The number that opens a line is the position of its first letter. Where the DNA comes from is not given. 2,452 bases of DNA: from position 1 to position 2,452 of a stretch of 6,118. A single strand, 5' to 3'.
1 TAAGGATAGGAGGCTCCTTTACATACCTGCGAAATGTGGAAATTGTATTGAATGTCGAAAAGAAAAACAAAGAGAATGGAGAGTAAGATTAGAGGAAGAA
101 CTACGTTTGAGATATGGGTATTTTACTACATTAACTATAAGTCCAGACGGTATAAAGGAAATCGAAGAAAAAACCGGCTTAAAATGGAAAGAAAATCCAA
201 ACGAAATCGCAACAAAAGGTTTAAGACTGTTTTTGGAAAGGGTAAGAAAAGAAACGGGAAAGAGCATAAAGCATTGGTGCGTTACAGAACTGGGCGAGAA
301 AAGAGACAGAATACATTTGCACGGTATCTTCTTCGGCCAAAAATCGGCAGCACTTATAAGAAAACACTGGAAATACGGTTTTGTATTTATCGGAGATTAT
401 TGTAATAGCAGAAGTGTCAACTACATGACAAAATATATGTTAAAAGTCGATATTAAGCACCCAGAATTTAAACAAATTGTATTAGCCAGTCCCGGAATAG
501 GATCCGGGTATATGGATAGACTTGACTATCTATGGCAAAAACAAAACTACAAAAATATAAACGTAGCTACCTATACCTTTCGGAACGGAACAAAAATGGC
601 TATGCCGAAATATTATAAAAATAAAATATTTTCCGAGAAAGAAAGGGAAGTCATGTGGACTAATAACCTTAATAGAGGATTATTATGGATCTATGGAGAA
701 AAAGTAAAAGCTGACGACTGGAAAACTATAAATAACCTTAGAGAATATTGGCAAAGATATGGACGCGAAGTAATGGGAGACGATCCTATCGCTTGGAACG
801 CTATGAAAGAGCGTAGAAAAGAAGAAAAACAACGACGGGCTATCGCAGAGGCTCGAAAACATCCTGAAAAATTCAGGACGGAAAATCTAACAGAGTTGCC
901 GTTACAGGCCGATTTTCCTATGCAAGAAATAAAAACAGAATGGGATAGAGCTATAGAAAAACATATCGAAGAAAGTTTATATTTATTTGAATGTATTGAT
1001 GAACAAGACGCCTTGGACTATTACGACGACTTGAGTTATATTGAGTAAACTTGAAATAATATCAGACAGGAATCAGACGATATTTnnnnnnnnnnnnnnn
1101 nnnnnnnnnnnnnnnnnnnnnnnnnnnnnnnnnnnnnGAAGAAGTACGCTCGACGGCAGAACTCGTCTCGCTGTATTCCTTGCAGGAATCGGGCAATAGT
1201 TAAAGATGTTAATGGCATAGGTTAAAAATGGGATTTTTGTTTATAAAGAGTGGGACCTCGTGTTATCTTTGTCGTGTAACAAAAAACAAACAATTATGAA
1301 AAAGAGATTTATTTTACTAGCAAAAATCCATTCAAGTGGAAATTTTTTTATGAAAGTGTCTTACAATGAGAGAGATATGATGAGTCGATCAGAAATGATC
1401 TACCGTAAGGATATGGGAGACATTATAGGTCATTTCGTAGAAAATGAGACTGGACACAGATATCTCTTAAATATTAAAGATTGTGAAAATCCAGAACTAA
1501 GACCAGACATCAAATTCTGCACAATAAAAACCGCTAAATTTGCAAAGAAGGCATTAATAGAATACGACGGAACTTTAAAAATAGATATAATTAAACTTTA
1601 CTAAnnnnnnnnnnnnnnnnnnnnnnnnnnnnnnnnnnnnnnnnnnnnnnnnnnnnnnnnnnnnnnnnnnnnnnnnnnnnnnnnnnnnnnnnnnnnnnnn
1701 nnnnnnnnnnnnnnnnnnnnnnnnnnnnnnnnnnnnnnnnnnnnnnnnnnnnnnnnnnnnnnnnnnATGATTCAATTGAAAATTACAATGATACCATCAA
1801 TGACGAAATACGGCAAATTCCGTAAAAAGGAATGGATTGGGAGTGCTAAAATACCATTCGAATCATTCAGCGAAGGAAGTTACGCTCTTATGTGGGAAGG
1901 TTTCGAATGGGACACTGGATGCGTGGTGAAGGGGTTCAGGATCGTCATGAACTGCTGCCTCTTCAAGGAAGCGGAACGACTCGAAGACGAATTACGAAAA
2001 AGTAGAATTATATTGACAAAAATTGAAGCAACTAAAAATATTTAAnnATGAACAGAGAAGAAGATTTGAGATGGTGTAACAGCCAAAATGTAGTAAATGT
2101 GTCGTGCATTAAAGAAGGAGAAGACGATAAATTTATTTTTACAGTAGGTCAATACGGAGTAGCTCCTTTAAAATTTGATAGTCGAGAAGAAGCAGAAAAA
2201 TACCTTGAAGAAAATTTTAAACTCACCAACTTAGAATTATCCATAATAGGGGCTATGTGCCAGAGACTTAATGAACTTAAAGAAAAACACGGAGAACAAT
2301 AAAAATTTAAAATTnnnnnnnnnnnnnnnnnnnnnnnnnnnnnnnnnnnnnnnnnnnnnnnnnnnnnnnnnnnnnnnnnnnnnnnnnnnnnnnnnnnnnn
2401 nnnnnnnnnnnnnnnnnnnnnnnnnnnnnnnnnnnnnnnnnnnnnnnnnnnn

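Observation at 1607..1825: Small single-TM protein in the accessory block: candidate single-gene lysis protein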

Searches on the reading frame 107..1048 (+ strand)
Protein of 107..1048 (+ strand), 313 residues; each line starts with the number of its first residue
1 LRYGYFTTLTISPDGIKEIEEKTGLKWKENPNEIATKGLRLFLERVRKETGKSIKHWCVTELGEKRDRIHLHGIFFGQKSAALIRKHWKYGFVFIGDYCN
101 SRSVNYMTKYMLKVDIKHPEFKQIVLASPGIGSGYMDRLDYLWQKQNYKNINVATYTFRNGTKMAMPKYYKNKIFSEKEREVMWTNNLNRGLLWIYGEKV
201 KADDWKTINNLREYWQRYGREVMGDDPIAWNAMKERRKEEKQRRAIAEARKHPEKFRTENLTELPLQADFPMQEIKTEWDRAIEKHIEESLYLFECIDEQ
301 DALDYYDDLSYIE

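Call 4: search_protein_families(library=pfam, proteins=[window:107-1048:+], max_evalue=0.1)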
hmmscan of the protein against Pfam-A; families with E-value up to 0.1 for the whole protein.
window:107-1048:+ (313 aa): 2 families
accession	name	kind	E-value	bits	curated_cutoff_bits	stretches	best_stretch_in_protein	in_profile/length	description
PF23343.2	REP_ORF2-G2P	-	3.5e-14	53.3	27.8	1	5-113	2-97/99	Replication-associated protein ORF2/G2P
PF14117.11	DUF4287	-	0.044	14.3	27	0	42-58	5-21/60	Domain of unknown function (DUF4287)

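Call 5: search_protein_families(library=phrogs, proteins=[window:107-1048:+], max_evalue=0.1)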
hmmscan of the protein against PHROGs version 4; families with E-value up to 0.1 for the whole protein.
window:107-1048:+ (313 aa): 3 families
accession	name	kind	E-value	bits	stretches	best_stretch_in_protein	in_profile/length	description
phrog_942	-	DNA, RNA and nucleotide metabolism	1.9e-19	71.4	1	4-275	119-379/501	replication initiation protein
phrog_713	-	DNA, RNA and nucleotide metabolism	0.00068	19.5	1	4-76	120-191/432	DNA replication initiation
phrog_18886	-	unknown function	0.065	13.6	0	144-218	113-184/269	-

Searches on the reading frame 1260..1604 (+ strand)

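Call 4: search_protein_families(library=pfam, proteins=[window:1260-1604:+], max_evalue=0.1)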
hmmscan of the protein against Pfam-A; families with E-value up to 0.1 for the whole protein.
window:1260-1604:+ (114 aa): 0 families

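Call 5: search_protein_families(library=phrogs, proteins=[window:1260-1604:+], max_evalue=0.1)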
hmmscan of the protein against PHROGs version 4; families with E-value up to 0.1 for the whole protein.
window:1260-1604:+ (114 aa): 0 families

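Call 48: search_protein_families(library=ncbifam, proteins=[window:1260-1604:+], max_evalue=0.1)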
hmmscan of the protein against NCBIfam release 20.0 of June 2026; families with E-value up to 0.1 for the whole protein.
window:1260-1604:+ (114 aa): 1 family
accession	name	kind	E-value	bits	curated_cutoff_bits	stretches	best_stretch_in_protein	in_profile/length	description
TIGR02344.1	chap_CCT_gamma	equivalog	0.026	13.1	553.45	1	39-101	327-383/526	T-complex protein 1 subunit gamma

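Call 74: search_protein_families(library=padloc, proteins=[window:1293-1604:+], max_evalue=0.1)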
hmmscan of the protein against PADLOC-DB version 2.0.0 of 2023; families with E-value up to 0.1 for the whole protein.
window:1293-1604:+ (103 aa): 0 families

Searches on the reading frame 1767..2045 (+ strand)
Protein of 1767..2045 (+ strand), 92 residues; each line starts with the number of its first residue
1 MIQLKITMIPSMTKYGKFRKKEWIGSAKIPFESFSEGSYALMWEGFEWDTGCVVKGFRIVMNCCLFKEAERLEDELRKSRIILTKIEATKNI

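Call 4: search_protein_families(library=pfam, proteins=[window:1767-2045:+], max_evalue=0.1)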
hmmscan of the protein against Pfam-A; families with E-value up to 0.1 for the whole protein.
window:1767-2045:+ (92 aa): 0 families

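Call 5: search_protein_families(library=phrogs, proteins=[window:1767-2045:+], max_evalue=0.1)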
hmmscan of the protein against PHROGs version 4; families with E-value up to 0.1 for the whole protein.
window:1767-2045:+ (92 aa): 0 families

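Call 48: search_protein_families(library=ncbifam, proteins=[window:1767-2045:+], max_evalue=0.1)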
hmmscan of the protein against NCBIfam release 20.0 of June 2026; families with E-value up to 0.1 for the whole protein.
window:1767-2045:+ (92 aa): 0 families

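Call 71: find_homologous_proteins(query=window:1767-2042:+, max_evalue=0.001)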
Query window:1767-2042:+ (92 aa): 111 proteins with E <= 0.001 among 112 candidates.
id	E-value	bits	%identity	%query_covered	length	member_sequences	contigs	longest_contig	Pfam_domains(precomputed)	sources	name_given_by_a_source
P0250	3.8e-51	189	92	100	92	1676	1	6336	-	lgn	-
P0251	1.3e-48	180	90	100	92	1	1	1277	-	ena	-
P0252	4.1e-48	179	87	100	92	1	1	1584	-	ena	-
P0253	5.3e-48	179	87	100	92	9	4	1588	-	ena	-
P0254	6.4e-48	178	88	100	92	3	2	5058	-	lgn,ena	-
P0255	1.6e-47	177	87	100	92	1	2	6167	-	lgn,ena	-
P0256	2.8e-47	176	87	100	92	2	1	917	-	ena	-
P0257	5.2e-47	175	86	100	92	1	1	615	-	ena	-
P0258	9.8e-47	174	86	100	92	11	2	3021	-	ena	-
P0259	1.6e-46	174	87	100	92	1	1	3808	-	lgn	-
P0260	5.2e-46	172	88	100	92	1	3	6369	-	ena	-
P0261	6.3e-46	172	86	100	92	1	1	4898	-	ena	-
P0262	6.5e-46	172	84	100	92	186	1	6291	-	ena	-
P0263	8.1e-46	172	84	100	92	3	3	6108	-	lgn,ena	-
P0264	9.2e-46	171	84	100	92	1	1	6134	-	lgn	-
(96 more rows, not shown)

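Call 74: search_protein_families(library=padloc, proteins=[window:1767-2042:+], max_evalue=0.1)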
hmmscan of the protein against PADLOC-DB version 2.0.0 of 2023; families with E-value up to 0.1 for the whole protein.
window:1767-2042:+ (92 aa): 0 families

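Call 78: predict_structure(alignment_id=A4)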
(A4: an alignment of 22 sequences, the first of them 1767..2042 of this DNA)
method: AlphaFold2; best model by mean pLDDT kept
length: 92 residues; sequences in the alignment: 22
mean_pLDDT: 75.0   pTM: 0.67
mean pLDDT of the five models: 75.0, 74.3, 73.7, 72.5, 70.9
residues with pLDDT >= 90: 13; 70-90: 44; 50-70: 31; < 50: 4
segments of 3 or more residues with pLDDT < 50: none
pLDDT, mean of each block of 10 residues (from residue 1): 64 55 50 72 89 91 81 88 86 71
secondary structure, 60 per line:
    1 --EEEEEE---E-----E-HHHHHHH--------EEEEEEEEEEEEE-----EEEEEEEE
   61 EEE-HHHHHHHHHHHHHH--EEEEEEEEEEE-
elements in order: E3-8 H20-26 E35-47 E53-63 H65-78 E81-91

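Call 82: fold_search(model_id=the predicted structure, library=pdb)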
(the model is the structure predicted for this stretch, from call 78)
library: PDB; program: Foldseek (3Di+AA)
matches with E <= 10: 367; with E <= 0.001: 0
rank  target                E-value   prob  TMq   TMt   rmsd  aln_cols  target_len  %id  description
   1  1unn_C                3.4e-01  0.57  0.40  0.36   5.5        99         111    6  Complex of beta-clamp processivity factor and little finger domain of PolIV (released 2003-11-06)
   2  2asd_A                4.2e-01  0.44  0.39  0.16   6.1        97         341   12  oxoG-modified Insertion Ternary Complex (released 2006-01-10)
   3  4hyk_A                4.9e-01  0.57  0.43  0.17   5.0       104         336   14  Dbh Ternary Complex (substrates partially disordered) (released 2013-01-02)
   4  4r8u_B                4.9e-01  0.38  0.37  0.15   6.4       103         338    5  S-SAD structure of DINB-DNA Complex (released 2015-01-14)
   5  3v6k_J                5.2e-01  0.35  0.33  0.13   5.3        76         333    8  Replication of N2,3-Ethenoguanine by DNA Polymerases (released 2012-04-25)
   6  3pr4_A                5.5e-01  0.47  0.43  0.17   5.3       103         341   12  Dpo4 Y12A mutant incorporating dADP opposite template dT (released 2011-02-23)
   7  4f4z_A                5.8e-01  0.54  0.44  0.17   5.3       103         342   14  Y-family DNA polymerase chimera Dpo4-Dpo4-Dbh (released 2013-01-02)
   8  3fds_A                6.1e-01  0.44  0.41  0.16   5.4        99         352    9  Structural insight into recruitment of translesion DNA polymerase Dpo4 to sliding clamp PCNA (released 2009-01-20)
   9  1n48_A                6.1e-01  0.38  0.39  0.16   6.1       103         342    7  Y-family DNA polymerase Dpo4 in complex with DNA containing abasic lesion (released 2004-02-24)
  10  2uvr_A                6.8e-01  0.47  0.44  0.18   5.4       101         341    9  Crystal structures of mutant Dpo4 DNA polymerases with 8-oxoG containing DNA template-primer constructs (released 2007-05-08)
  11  3bq0_A                6.8e-01  0.44  0.43  0.16   5.3       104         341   13  Pre-insertion binary complex of Dbh DNA polymerase (released 2008-04-08)
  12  9nke_A                6.8e-01  0.41  0.43  0.17   6.0       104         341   12  Dpo4 DNA polymerase (R336A) in complex with DNA containing an 8oxoG template lesion (released 2025-09-24)
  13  4f4w_A                6.8e-01  0.28  0.36  0.15   6.7       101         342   10  Y-family DNA polymerase chimera Dbh-Dpo4-Dpo4 #1 (released 2013-01-02)
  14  4f4z_B                7.2e-01  0.38  0.40  0.16   6.2       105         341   11  Y-family DNA polymerase chimera Dpo4-Dpo4-Dbh (released 2013-01-02)
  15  2uvu_A                7.6e-01  0.35  0.39  0.16   6.0       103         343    7  Crystal structures of mutant Dpo4 DNA polymerases with 8-oxoG containing DNA template-primer constructs (released 2007-05-08)
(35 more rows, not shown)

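Call 83: fold_search(model_id=the predicted structure, library=viral)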
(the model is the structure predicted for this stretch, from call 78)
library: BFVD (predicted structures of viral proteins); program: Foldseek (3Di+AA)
matches with E <= 10: 997; with E <= 0.001: 0
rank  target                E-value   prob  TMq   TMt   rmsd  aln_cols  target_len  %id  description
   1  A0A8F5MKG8            5.2e-02  1.00  0.51  0.42   1.2        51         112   25  Uncharacterized protein [Microvirus mar60]
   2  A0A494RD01            1.5e-01  0.97  0.56  0.55   4.6       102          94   15  Uncharacterized protein [Escherichia phage vB_EcoM-Ro157lw]
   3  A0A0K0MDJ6            1.5e-01  0.72  0.42  0.29   7.2       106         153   12  (no name in the UniProt tables at hand)
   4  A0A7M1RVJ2            2.3e-01  0.33  0.34  0.16  10.5       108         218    8  Uncharacterized protein [uncultured phage cr106_1]
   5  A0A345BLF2            2.5e-01  0.47  0.38  0.22   9.5       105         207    8  Uncharacterized protein [Erwinia phage Wellington]
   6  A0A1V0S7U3            2.8e-01  0.60  0.42  0.34   8.7       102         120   19  SWPV1-022 [Shearwaterpox virus]
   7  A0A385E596            3.1e-01  0.66  0.48  0.26   8.0       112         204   11  (no name in the UniProt tables at hand)
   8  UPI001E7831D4         3.7e-01  0.72  0.48  0.51   4.7        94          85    7  (no name look-up for this kind of identifier)
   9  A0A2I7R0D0            4.3e-01  0.44  0.42  0.28   7.3       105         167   11  (no name in the UniProt tables at hand)
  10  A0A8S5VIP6            4.3e-01  0.14  0.25  0.26   9.3        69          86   12  Uncharacterized protein [Podoviridae sp. ct9H612]
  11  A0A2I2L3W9            4.6e-01  0.66  0.49  0.46   6.0       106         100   11  Uncharacterized protein [Orpheovirus IHUMI-LCC2]
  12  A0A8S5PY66            4.8e-01  0.60  0.46  0.28   9.6       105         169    8  Uncharacterized protein [Myoviridae sp. ctgsk7]
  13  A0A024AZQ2            4.8e-01  0.41  0.41  0.36   7.8       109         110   10  Uncharacterized protein [Bacillus phage CAM003]
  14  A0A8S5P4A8            5.4e-01  0.87  0.46  0.43   5.8        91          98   13  Uncharacterized protein [Podoviridae sp. ctQZJ2]
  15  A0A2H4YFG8            5.4e-01  0.77  0.39  0.50   3.7        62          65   11  Uncharacterized protein [Citrobacter phage CF1 ERZ-2017]
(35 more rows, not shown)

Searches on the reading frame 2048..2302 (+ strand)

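Call 4: search_protein_families(library=pfam, proteins=[window:2048-2302:+], max_evalue=0.1)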
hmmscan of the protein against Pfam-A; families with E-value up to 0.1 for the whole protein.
window:2048-2302:+ (84 aa): 0 families

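Call 5: search_protein_families(library=phrogs, proteins=[window:2048-2302:+], max_evalue=0.1)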
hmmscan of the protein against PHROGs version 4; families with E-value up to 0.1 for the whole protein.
window:2048-2302:+ (84 aa): 4 families
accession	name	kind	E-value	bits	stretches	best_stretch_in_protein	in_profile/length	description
phrog_11035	-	unknown function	0.0024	19.3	1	12-62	14-66/85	-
phrog_17356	-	unknown function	0.021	15.6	1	13-83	118-189/275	-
phrog_2610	-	unknown function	0.057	13.1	1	38-82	498-544/565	-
phrog_32067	-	unknown function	0.08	13.7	0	43-56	40-53/55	-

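Call 48: search_protein_families(library=ncbifam, proteins=[window:2048-2302:+], max_evalue=0.1)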
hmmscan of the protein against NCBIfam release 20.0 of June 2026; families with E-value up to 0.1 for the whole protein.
window:2048-2302:+ (84 aa): 0 families

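Call 74: search_protein_families(library=padloc, proteins=[window:2048-2299:+], max_evalue=0.1)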
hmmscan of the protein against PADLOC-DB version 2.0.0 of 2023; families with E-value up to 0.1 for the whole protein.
window:2048-2299:+ (84 aa): 0 families
